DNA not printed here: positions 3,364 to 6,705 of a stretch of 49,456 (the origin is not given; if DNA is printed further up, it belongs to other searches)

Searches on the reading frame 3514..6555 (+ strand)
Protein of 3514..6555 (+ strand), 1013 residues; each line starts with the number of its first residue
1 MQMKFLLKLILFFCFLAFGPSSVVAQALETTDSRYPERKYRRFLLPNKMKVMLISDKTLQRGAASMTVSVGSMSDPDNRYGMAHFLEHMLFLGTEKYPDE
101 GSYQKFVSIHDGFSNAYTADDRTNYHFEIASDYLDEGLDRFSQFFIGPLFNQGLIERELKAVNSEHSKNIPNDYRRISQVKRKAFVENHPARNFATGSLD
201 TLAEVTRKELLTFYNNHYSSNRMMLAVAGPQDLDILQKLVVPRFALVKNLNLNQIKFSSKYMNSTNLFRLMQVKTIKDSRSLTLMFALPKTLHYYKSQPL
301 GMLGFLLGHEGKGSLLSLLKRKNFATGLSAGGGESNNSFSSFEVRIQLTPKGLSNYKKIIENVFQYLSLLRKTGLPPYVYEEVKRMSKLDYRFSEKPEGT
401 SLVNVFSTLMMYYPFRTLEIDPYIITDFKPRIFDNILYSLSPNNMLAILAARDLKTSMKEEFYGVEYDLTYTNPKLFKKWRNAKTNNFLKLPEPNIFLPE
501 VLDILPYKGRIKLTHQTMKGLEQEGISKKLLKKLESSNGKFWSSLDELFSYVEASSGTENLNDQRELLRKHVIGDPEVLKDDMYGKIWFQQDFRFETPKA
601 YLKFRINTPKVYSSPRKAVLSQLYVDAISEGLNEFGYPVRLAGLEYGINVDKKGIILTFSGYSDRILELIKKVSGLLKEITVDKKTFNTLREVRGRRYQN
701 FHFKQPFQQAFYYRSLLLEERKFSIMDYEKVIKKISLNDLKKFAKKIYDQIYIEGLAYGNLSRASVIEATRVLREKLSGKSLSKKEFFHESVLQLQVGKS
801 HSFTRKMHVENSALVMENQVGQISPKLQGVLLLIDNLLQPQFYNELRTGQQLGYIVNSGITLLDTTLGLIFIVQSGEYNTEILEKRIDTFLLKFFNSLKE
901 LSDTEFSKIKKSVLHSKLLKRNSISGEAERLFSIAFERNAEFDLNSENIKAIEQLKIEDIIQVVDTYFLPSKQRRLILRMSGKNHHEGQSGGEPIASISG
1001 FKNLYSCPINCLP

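Call 48: search_protein_families(library=pfam, proteins=[window:3514-6555:+], max_evalue=0.00001)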
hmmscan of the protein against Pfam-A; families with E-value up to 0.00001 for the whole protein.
window:3514-6555:+ (1013 aa): 4 families
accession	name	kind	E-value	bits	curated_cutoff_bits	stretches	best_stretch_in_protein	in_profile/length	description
PF16187.10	Peptidase_M16_M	-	1e-63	215.5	29.7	2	575-728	128-281/284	Middle or third domain of peptidase_M16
PF05193.26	Peptidase_M16_C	-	1.1e-39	136.6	23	2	205-385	2-179/181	Peptidase M16 inactive domain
PF00675.25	Peptidase_M16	-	4.4e-31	108.2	22.3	1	50-183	1-144/149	Insulinase (Peptidase family M16)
PF22456.1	PqqF-like_C_4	-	1.6e-23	83.2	27.5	1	833-931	1-99/100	PQQ synthase PqqF-like, C-terminal lobe domain 4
